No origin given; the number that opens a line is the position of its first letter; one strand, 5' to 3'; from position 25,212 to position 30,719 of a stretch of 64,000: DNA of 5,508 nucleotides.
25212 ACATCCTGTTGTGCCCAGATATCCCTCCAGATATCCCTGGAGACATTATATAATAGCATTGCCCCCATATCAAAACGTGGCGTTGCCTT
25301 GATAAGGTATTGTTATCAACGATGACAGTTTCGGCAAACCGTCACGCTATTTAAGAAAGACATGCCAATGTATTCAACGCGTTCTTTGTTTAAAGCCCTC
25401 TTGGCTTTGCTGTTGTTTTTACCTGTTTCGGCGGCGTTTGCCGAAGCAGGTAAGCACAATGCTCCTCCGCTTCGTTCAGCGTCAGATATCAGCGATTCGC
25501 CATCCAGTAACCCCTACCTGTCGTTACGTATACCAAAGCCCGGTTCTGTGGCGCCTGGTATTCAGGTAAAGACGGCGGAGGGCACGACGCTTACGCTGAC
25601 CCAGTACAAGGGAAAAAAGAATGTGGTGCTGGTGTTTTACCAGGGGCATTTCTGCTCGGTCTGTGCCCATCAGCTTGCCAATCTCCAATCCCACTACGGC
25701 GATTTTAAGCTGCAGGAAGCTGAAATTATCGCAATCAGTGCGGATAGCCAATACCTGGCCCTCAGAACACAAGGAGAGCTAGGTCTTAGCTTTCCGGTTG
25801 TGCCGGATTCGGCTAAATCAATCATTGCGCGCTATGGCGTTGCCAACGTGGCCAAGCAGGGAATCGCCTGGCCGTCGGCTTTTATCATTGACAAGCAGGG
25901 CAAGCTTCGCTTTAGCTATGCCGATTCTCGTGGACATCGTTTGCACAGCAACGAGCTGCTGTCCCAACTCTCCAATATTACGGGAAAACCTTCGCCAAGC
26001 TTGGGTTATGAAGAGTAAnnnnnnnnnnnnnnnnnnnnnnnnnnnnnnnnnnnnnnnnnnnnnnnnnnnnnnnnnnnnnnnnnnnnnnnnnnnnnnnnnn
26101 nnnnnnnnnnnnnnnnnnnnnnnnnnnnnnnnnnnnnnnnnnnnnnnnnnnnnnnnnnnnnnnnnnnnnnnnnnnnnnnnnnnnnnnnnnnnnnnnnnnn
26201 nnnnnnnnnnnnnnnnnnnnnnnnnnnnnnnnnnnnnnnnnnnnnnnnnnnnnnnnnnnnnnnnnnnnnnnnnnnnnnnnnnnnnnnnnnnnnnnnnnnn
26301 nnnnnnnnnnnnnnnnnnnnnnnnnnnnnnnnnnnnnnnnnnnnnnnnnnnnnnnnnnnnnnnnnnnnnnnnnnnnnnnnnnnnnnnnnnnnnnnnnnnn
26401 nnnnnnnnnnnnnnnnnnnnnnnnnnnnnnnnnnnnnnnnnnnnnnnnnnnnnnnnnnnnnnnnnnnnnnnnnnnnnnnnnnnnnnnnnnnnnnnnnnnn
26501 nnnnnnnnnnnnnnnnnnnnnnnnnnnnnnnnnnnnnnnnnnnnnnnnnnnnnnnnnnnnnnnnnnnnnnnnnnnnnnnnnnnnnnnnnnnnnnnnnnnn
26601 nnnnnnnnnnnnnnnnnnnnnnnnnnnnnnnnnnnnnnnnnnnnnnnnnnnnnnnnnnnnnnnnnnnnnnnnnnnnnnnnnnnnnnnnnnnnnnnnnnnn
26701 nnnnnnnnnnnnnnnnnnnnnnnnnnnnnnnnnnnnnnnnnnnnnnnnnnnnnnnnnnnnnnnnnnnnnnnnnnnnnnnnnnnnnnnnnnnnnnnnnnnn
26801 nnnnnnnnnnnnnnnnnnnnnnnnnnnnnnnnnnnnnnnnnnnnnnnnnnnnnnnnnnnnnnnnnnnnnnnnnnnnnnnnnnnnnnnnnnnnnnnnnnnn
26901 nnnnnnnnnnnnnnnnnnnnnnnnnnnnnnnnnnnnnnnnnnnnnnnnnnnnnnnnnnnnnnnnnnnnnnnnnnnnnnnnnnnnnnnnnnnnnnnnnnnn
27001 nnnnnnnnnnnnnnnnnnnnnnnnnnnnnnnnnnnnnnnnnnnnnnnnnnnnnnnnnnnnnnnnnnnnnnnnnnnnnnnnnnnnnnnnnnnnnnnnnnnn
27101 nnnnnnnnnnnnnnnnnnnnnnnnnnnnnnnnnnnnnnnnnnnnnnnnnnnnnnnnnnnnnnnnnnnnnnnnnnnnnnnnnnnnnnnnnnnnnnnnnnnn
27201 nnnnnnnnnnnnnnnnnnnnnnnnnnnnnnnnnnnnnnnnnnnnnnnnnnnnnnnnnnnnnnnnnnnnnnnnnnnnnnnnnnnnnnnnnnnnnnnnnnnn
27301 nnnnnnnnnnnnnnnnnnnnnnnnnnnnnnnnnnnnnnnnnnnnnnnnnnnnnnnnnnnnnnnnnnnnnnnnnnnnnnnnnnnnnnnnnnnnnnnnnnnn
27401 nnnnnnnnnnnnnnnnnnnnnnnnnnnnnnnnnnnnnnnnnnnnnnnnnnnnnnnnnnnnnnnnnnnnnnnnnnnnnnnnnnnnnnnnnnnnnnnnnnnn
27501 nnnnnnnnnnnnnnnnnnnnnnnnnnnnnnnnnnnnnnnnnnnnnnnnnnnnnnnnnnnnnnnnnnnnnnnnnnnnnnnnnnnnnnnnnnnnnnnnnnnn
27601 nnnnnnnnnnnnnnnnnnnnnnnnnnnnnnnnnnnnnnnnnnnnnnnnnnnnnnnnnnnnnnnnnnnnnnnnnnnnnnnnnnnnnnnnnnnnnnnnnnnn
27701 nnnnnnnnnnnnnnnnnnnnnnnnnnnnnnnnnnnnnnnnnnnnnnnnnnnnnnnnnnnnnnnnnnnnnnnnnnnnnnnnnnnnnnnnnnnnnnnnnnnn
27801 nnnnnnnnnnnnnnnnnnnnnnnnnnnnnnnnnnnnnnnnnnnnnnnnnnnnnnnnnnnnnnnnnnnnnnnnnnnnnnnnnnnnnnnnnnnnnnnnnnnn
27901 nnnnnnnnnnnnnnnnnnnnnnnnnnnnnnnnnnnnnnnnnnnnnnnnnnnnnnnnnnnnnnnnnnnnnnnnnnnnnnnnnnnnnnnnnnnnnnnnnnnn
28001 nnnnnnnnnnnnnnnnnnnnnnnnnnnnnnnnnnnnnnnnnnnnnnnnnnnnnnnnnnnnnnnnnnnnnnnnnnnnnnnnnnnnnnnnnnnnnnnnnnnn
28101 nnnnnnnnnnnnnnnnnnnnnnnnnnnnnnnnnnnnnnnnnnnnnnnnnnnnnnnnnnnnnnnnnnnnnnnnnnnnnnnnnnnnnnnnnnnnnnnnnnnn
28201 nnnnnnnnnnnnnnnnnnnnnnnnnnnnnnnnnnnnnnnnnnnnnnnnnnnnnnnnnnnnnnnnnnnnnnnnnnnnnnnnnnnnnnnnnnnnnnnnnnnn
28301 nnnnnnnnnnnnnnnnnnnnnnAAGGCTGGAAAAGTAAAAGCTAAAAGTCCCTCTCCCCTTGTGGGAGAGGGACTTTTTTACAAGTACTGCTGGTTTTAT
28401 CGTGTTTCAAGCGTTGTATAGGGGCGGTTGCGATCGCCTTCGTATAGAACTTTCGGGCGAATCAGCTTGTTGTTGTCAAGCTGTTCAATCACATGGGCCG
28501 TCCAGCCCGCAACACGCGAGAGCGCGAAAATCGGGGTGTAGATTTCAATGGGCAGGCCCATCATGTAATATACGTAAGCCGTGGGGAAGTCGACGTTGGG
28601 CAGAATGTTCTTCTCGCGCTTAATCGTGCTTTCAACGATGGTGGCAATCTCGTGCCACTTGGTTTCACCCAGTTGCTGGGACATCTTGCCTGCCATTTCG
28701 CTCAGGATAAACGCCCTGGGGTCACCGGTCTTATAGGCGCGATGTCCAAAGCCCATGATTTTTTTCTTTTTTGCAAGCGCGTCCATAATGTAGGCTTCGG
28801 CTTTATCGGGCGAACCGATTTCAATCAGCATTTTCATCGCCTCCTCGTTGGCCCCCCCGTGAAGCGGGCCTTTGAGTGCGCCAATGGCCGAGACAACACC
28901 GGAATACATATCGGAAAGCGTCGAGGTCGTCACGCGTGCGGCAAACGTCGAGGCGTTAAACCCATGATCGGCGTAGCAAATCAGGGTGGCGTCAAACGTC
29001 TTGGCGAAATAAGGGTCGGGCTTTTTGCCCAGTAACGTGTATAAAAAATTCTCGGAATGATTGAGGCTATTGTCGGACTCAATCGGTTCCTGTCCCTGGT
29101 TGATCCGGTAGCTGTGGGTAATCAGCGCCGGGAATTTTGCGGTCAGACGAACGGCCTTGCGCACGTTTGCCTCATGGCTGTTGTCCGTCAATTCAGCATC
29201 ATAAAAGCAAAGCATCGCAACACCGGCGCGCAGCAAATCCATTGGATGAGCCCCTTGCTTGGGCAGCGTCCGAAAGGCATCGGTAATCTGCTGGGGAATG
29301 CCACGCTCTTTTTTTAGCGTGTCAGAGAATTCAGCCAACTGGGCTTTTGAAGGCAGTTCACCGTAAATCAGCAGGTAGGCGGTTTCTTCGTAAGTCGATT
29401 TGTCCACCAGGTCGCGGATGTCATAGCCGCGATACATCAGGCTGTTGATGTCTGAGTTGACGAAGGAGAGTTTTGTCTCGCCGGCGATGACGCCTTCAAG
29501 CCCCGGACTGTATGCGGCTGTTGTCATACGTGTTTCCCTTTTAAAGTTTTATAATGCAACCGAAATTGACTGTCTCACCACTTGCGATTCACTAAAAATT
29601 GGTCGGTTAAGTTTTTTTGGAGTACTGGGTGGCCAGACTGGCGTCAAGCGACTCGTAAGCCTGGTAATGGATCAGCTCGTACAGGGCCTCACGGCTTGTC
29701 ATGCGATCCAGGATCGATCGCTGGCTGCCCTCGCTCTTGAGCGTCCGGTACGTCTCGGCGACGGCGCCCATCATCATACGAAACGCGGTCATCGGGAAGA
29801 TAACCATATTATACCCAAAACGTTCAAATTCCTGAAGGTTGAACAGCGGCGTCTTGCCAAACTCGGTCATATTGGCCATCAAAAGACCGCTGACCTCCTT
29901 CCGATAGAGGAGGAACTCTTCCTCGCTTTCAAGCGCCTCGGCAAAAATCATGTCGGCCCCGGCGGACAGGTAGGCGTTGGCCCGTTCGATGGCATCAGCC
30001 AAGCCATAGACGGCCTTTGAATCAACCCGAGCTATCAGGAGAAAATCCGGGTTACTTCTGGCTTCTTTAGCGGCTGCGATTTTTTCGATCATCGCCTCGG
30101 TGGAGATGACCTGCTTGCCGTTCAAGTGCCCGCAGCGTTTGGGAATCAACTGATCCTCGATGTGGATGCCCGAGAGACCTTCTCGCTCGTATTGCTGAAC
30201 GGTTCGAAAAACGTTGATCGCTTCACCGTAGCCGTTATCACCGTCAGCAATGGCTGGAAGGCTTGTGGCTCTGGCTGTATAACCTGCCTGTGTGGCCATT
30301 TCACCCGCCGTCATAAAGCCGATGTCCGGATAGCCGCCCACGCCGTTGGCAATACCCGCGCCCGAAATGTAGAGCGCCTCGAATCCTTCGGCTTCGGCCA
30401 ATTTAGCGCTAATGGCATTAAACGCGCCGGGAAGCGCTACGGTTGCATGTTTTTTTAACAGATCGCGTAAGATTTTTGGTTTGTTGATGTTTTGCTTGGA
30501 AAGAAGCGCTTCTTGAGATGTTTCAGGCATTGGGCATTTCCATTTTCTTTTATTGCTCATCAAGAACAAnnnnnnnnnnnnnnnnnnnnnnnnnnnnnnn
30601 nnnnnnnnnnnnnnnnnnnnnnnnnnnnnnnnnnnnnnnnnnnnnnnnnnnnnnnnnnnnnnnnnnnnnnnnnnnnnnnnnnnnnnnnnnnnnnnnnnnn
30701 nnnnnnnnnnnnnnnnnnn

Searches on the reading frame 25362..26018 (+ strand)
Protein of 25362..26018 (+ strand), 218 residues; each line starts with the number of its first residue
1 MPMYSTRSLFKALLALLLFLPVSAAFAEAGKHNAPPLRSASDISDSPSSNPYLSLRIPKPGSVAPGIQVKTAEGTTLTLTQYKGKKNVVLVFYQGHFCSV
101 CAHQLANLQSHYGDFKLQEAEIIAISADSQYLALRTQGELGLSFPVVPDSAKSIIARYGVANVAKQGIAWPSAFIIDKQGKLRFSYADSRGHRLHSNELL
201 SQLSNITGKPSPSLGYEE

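Call 31: search_protein_families(library=pfam, proteins=[window:25362-26018:+], max_evalue=0.00001)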
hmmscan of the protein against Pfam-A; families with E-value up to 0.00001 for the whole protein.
window:25362-26018:+ (218 aa): 3 families
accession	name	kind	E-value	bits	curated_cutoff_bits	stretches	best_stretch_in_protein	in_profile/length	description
PF00578.27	AhpC-TSA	-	1.5e-28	99.6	26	1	61-184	2-123/124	AhpC/TSA family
PF08534.16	Redoxin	-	4.8e-19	69.1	26.6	1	60-189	2-135/148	Redoxin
PF13905.12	Thioredoxin_8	-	3.3e-07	31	27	1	87-181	2-93/94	Thioredoxin-like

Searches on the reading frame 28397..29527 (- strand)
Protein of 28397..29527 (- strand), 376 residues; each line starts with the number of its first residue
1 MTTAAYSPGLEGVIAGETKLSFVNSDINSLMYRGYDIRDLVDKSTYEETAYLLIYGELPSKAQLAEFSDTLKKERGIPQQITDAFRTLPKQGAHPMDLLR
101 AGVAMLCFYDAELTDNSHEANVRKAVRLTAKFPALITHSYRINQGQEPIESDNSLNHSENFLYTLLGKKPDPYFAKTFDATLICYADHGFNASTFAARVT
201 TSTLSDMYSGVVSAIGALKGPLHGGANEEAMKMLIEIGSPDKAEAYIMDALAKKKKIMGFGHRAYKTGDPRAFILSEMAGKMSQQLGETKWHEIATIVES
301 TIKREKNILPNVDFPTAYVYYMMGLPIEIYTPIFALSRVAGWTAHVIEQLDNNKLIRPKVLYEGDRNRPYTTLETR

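Call 31: search_protein_families(library=pfam, proteins=[window:28397-29527:-], max_evalue=0.00001)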
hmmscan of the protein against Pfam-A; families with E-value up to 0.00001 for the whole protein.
window:28397-29527:- (376 aa): 1 family
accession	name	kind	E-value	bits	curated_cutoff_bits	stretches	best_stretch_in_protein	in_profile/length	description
PF00285.26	Citrate_synt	-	1e-135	452.9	27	1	9-359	1-357/357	Citrate synthase, C-terminal domain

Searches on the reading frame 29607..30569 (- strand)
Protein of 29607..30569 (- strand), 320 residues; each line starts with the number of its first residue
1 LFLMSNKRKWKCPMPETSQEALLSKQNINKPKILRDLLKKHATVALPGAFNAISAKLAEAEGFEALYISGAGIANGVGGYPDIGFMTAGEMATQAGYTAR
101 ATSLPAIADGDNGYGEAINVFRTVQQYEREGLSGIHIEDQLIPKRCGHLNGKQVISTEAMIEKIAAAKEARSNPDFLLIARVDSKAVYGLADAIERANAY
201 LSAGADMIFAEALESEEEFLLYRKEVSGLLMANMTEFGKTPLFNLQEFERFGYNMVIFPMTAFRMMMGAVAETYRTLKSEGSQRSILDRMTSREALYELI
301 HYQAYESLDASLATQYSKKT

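Call 31: search_protein_families(library=pfam, proteins=[window:29607-30569:-], max_evalue=0.00001)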
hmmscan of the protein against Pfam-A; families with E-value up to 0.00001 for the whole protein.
window:29607-30569:- (320 aa): 2 families
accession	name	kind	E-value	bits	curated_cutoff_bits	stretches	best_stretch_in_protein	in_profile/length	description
PF13714.12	PEP_mutase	-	3e-47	161.7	31.5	1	34-276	1-238/240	Phosphoenolpyruvate phosphomutase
PF00463.27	ICL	-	6.2e-13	48.5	26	1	105-205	151-254/526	Isocitrate lyase family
